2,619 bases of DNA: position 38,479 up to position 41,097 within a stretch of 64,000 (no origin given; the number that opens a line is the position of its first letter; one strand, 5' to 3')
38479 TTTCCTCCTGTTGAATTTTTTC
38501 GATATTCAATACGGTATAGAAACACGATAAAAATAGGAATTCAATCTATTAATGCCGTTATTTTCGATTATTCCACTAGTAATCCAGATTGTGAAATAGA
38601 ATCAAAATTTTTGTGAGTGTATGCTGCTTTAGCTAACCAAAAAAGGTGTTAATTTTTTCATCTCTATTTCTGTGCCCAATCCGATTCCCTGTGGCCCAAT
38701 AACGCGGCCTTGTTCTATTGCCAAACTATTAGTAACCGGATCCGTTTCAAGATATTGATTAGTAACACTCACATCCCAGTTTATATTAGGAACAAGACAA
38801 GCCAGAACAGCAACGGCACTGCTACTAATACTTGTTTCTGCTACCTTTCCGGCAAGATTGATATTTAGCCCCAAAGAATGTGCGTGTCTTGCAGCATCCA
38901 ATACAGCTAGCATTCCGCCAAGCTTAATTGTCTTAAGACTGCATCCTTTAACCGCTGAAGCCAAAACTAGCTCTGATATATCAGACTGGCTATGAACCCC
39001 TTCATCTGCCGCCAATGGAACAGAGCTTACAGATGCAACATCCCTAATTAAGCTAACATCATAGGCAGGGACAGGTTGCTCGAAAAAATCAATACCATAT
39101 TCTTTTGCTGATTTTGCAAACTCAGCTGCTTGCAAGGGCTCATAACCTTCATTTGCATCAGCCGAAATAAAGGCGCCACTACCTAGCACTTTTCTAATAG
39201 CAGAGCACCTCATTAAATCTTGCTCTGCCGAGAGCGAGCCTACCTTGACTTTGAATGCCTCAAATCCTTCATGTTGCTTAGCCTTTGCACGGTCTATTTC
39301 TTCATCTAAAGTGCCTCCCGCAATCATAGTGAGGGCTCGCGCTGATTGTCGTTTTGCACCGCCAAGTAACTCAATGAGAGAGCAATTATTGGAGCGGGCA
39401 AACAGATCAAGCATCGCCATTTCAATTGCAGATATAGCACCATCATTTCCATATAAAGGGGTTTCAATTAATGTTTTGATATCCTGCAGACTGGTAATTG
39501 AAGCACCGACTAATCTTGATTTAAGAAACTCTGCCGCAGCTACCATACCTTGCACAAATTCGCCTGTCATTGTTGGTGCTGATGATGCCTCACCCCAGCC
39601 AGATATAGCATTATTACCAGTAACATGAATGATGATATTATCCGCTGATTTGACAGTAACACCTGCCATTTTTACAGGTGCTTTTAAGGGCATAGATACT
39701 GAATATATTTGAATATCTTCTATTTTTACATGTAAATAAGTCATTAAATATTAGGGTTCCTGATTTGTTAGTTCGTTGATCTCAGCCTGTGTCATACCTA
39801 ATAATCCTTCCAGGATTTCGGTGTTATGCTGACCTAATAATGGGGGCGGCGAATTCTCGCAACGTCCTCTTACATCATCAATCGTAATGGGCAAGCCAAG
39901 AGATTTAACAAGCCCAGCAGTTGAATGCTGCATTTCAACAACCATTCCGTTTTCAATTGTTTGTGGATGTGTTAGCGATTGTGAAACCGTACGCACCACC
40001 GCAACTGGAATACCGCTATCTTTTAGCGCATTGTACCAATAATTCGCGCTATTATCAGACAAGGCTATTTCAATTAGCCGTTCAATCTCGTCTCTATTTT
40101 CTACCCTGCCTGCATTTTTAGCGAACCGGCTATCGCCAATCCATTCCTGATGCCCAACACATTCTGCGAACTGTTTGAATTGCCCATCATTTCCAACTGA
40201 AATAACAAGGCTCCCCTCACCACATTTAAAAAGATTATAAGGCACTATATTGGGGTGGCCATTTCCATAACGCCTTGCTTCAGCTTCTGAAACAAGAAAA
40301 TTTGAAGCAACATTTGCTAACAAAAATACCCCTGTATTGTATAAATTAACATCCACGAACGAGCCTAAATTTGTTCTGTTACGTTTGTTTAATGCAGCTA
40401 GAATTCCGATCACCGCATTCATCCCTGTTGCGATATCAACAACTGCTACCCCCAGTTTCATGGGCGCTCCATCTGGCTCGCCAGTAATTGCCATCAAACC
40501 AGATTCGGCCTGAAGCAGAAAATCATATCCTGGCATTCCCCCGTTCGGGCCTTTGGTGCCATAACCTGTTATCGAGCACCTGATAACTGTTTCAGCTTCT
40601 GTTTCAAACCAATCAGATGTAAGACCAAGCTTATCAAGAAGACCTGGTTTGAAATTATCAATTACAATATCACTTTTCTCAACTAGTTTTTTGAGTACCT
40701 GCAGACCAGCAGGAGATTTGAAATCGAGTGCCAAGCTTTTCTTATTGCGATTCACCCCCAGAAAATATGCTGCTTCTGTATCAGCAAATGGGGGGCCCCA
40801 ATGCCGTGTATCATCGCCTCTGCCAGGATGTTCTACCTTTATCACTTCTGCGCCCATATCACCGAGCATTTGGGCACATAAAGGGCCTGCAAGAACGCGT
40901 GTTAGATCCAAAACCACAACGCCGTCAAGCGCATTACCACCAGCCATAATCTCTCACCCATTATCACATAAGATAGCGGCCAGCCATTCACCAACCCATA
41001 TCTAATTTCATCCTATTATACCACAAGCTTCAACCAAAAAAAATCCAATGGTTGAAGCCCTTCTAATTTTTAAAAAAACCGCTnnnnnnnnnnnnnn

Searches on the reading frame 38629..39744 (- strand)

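Call 52: search_protein_families(library=pfam, proteins=[window:38629-39744:-], max_evalue=0.001)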
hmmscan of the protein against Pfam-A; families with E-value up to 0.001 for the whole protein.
window:38629-39744:- (371 aa): 3 families
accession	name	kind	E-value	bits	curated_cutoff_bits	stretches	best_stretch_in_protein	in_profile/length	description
PF13378.12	MR_MLE_C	-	1.6e-42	146.1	29.4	1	152-362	5-217/219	Enolase C-terminal domain-like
PF02746.21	MR_MLE_N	-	2.2e-16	60.6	22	1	11-128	4-117/117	Mandelate racemase / muconate lactonizing enzyme, N-terminal domain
PF07476.17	MAAL_C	-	3.2e-06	26.9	27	1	239-315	137-213/249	Methylaspartate ammonia-lyase C-terminus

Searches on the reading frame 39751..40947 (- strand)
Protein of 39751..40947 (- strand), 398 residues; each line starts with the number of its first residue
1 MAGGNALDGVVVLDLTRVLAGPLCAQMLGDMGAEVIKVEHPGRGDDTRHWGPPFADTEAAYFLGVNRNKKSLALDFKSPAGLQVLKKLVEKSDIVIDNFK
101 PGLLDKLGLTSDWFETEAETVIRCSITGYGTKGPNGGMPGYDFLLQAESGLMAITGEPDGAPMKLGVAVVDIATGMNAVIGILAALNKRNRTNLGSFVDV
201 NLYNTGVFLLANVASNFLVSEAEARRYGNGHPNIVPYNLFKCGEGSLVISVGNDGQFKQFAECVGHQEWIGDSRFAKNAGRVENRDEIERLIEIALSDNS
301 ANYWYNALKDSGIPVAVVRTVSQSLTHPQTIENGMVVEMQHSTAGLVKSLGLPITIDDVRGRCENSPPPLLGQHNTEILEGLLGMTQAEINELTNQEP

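Call 52: search_protein_families(library=pfam, proteins=[window:39751-40947:-], max_evalue=0.001)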
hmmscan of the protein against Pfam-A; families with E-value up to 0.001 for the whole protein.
window:39751-40947:- (398 aa): 1 family
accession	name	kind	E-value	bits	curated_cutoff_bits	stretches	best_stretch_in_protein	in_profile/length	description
PF02515.22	CoA_transf_3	-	3.1e-122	408.7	23.3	1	7-375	1-366/366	CoA-transferase family III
